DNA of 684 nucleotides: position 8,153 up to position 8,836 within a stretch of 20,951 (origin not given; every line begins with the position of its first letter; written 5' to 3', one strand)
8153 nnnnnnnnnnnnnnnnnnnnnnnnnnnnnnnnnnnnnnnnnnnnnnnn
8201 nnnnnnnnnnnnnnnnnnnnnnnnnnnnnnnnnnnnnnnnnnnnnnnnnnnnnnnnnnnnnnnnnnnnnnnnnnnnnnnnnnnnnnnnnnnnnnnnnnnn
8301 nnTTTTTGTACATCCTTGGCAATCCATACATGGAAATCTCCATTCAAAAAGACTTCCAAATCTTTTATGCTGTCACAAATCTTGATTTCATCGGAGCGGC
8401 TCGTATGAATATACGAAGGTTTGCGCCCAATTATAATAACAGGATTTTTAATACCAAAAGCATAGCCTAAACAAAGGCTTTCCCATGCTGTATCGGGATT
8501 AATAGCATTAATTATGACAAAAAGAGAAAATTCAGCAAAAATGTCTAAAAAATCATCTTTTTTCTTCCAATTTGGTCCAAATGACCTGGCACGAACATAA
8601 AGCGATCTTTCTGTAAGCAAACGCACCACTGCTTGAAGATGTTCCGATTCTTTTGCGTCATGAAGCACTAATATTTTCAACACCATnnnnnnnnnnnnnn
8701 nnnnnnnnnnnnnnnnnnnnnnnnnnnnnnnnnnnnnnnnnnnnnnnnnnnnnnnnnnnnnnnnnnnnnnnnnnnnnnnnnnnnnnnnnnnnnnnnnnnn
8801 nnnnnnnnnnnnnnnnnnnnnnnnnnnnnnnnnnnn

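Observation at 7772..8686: Orphan TIR-like plus ankyrin-repeat protein beside a tRNA gene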

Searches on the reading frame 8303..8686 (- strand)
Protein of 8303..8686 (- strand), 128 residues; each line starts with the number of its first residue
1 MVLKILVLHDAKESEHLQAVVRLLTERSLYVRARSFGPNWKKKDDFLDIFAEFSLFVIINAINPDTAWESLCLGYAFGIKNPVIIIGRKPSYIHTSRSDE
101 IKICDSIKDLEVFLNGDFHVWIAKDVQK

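Call 59: search_solved_structures(query=A4, max_evalue=10, show_alignments=2)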
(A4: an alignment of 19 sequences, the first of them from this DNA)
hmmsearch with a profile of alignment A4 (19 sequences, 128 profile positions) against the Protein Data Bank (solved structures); distinct sequences matched with E-value up to 10: 13.
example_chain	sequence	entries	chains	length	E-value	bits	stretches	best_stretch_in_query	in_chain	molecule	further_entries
9m0n_A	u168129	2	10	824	0.097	16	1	3-69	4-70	Tetratricopeptide repeat protein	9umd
6qai_A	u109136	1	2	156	0.18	15.1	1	5-92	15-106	2-Deoxyribosyltransferase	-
4h63_H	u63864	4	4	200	0.3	14.4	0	41-68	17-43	Mediator of RNA polymerase II transcription subunit 8 | Mediator complex subunit 8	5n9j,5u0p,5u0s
3exc_X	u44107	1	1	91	0.32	14.3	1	1-43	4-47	Uncharacterized protein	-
8gr3_A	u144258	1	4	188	0.39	14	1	73-124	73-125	GMP synthase [glutamine-hydrolyzing] subunit A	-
2lxn_A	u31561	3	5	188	0.39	14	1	73-124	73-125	GMP synthase [glutamine-hydrolyzing] subunit A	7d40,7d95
2ndh_A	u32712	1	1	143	0.7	13.2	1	4-71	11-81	Toll/interleukin-1 receptor domain-containing adapter protein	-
9dki_A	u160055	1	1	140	0.8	13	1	1-71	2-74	TIR domain-containing adapter molecule 2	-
2m1w_A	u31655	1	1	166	1.2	12.5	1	1-71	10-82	TIR domain-containing adapter molecule 2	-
7d96_A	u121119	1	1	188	1.4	12.2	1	73-124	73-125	GMP synthase [glutamine-hydrolyzing] subunit A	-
7d97_A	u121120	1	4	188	1.5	12.1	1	73-124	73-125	GMP synthase [glutamine-hydrolyzing] subunit A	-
4ed9_A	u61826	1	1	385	1.8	11.9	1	78-125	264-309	CAIB/BAIF family protein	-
6dhi_A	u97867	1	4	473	1.8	11.8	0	15-72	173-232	Asparaginyl endopeptidase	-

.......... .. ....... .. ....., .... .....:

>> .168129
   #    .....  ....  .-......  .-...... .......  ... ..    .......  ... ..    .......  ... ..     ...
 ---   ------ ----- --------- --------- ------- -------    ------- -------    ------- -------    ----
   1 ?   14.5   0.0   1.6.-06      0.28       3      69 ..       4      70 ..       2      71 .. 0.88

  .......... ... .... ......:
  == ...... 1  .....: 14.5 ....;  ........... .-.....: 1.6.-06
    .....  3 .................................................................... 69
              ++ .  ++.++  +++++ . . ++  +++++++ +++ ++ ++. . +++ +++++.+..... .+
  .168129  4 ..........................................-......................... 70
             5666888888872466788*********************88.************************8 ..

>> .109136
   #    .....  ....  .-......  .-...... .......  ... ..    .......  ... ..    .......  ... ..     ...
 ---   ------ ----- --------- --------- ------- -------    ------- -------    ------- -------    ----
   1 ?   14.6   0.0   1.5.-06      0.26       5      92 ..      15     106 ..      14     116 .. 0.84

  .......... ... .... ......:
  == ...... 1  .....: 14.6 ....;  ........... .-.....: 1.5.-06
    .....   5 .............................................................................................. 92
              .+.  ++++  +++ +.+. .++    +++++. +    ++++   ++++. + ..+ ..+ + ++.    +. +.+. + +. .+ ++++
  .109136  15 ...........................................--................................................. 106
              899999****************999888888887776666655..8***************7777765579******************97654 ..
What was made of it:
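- On TIR domain (Pfam TIR/TIR_2/ThsB_TIR): The family profile against PDB TIR chains gives E 0.097-1.2 (call 59).
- On CheY-like receiver (PF00072): No receiver chain among the PDB profile hits (call 59).
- Closest known: Nucleoside 2-deoxyribosyltransferase superfamily. Same: The motif '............' parallels NDT '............' in the HMMER alignment (call 59).
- The family profile hits the bacterial TIR 9m0n (E 0.097), NDT 6qai (0.18), TIRAP (0.7) and TRAM (0.8 and 1.2), and no receiver (call 59).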

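Call 60: search_protein_families(library=pfam, alignment_id=A4, max_evalue=10)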
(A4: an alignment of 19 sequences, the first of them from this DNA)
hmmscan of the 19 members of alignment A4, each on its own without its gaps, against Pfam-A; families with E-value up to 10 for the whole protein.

A. member 1, seq(128 aa): 1 family
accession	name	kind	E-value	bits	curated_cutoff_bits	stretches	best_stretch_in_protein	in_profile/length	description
PF01565.28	FAD_binding_4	-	0.24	11.5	26.4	1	11-41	7-37/139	FAD binding domain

B. families by the number of members that match (of 19 scanned): 3 families
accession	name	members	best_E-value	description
PF13676.11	TIR_2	2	0.0037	TIR domain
PF01565.28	FAD_binding_4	1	0.24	FAD binding domain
PF20795.3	DUF6841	1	0.34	NTF2-like protein (DUF6841)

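Call 61: find_homologous_proteins(query=A4, max_evalue=1)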
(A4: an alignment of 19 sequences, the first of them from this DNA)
Query A4 (19 sequences): 1236 candidates shared short words with the query, none scored E <= 1.
